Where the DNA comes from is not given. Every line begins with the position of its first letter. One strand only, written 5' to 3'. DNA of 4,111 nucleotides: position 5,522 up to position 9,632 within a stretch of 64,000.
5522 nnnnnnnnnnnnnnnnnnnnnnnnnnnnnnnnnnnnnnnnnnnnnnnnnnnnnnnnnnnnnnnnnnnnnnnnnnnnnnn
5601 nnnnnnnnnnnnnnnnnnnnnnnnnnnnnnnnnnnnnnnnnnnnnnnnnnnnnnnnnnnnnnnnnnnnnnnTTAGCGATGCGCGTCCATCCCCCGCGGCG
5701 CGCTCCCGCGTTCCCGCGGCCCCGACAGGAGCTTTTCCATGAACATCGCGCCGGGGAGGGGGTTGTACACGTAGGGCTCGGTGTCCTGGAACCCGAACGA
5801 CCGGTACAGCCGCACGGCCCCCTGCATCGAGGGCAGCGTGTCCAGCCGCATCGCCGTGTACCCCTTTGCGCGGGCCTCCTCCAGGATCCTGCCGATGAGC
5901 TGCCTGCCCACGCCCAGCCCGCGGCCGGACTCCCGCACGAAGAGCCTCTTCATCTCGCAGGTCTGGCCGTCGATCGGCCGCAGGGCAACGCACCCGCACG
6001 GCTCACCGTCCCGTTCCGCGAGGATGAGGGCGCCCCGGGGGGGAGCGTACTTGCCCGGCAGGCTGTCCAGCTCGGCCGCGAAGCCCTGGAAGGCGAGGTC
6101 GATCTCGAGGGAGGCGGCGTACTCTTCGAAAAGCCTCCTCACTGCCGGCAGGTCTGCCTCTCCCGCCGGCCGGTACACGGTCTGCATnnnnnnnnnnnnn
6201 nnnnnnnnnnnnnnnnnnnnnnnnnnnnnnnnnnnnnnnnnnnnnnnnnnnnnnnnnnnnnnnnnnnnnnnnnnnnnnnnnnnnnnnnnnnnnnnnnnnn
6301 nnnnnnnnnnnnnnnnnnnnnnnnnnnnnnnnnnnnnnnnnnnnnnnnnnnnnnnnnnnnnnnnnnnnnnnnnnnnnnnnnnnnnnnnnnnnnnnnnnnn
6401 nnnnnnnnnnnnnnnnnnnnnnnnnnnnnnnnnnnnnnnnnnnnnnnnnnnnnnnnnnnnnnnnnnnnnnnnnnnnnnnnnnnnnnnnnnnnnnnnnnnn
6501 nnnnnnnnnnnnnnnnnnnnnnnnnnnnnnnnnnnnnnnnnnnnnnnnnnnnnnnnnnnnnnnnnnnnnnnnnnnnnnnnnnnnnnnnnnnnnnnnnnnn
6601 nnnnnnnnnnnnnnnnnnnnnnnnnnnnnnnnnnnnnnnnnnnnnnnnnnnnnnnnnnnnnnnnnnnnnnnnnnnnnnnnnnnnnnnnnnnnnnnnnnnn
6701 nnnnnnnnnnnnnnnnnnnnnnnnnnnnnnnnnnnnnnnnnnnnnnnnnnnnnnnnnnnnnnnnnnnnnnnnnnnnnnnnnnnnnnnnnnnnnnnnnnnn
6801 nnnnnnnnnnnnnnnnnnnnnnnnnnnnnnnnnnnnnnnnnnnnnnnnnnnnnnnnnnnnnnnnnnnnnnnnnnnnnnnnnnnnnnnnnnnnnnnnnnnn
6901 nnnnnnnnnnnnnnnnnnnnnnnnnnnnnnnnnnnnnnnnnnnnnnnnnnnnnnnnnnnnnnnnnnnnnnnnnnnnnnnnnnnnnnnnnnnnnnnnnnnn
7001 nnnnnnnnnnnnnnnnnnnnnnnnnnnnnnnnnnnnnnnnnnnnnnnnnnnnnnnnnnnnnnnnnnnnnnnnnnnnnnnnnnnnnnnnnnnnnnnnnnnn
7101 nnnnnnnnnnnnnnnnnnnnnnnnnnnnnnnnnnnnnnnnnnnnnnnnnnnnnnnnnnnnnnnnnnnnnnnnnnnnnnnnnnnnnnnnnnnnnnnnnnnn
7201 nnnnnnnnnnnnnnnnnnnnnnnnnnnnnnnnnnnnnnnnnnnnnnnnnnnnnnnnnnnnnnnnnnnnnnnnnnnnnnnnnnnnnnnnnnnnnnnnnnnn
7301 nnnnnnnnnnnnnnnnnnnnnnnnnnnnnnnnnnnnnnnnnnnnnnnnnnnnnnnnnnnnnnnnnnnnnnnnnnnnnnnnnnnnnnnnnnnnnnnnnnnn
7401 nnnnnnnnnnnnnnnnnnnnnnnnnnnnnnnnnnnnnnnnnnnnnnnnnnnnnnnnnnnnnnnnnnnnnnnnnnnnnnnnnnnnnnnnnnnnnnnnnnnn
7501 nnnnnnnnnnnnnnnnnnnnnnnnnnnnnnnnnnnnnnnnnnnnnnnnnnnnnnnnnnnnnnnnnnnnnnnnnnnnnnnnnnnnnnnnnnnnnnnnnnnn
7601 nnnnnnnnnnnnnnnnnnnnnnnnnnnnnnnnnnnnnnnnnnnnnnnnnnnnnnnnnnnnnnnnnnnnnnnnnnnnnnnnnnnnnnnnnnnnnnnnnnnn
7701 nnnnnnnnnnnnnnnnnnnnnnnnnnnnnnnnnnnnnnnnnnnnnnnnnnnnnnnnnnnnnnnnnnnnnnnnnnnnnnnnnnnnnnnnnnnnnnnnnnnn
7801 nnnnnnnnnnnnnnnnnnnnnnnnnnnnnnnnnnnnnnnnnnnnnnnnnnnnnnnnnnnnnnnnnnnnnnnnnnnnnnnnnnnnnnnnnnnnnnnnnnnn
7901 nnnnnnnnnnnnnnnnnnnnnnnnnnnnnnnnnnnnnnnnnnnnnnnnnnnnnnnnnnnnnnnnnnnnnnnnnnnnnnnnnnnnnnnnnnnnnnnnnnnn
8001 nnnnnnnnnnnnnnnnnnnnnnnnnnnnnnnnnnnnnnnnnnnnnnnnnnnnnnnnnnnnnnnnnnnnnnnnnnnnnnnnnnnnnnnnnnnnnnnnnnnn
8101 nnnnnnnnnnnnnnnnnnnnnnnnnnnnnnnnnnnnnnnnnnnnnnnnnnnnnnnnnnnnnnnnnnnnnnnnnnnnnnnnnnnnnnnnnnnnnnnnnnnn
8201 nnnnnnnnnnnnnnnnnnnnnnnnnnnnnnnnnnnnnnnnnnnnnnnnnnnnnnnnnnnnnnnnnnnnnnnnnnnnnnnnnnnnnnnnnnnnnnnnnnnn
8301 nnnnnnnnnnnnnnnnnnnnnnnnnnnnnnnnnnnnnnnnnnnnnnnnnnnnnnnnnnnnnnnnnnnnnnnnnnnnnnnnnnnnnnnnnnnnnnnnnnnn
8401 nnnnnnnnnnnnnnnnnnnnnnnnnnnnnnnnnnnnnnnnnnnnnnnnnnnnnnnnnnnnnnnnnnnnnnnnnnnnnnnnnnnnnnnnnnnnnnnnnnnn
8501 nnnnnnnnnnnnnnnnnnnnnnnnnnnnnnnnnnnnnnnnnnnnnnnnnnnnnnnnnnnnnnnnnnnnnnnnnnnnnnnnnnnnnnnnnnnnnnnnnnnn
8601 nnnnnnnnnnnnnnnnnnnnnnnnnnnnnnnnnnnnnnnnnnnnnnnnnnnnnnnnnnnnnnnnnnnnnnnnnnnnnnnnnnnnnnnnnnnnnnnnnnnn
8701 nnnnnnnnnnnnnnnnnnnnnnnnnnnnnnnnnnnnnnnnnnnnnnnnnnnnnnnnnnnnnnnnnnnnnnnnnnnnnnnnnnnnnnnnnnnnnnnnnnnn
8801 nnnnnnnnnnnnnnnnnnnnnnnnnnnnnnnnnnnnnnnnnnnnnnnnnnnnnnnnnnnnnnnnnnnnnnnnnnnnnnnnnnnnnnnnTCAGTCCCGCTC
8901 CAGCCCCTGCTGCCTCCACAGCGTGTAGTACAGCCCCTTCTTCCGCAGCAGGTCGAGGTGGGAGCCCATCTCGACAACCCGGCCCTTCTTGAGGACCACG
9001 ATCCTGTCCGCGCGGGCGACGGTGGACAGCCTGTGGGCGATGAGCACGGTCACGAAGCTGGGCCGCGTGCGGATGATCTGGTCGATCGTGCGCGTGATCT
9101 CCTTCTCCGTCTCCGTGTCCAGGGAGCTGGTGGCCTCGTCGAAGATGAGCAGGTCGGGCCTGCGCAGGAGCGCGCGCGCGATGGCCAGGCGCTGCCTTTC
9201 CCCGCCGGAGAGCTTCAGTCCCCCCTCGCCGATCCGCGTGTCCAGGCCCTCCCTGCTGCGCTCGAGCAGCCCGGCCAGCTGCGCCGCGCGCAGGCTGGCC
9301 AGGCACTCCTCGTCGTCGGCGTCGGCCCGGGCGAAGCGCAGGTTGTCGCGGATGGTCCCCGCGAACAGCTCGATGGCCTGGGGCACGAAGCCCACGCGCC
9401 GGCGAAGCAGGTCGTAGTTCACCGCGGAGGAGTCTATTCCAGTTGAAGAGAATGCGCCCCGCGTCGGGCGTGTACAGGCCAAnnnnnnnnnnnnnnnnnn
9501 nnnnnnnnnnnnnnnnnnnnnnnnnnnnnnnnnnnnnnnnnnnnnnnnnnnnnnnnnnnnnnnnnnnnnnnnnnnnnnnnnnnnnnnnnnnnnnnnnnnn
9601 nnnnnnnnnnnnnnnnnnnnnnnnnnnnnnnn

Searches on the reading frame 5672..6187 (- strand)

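Call 51: search_protein_families(library=pfam, proteins=[window:5672-6187:-], max_evalue=0.0001)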
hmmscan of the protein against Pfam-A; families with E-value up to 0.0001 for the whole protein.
window:5672-6187:- (171 aa): 4 families
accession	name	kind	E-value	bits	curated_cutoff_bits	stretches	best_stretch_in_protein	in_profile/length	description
PF00583.31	Acetyltransf_1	-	7.3e-19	68.6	20.7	1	48-133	30-116/116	Acetyltransferase (GNAT) family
PF13508.13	Acetyltransf_7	-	9.5e-16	58.4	27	1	52-134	3-83/84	Acetyltransferase (GNAT) domain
PF13673.13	Acetyltransf_10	-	1.4e-10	41.6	23.6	1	53-139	32-113/128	Acetyltransferase (GNAT) domain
PF14542.12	Acetyltransf_CG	-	3.2e-05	24.4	30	1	61-112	9-60/80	GCN5-related N-acetyl-transferase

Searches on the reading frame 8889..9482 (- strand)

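Call 51: search_protein_families(library=pfam, proteins=[window:8889-9482:-], max_evalue=0.0001)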
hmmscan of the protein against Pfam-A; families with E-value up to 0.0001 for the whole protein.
window:8889-9482:- (197 aa): 1 family
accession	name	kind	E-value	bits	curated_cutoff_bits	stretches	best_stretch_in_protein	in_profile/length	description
PF00005.33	ABC_tran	-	1.4e-15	58.5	25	1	4-119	35-137/137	ABC transporter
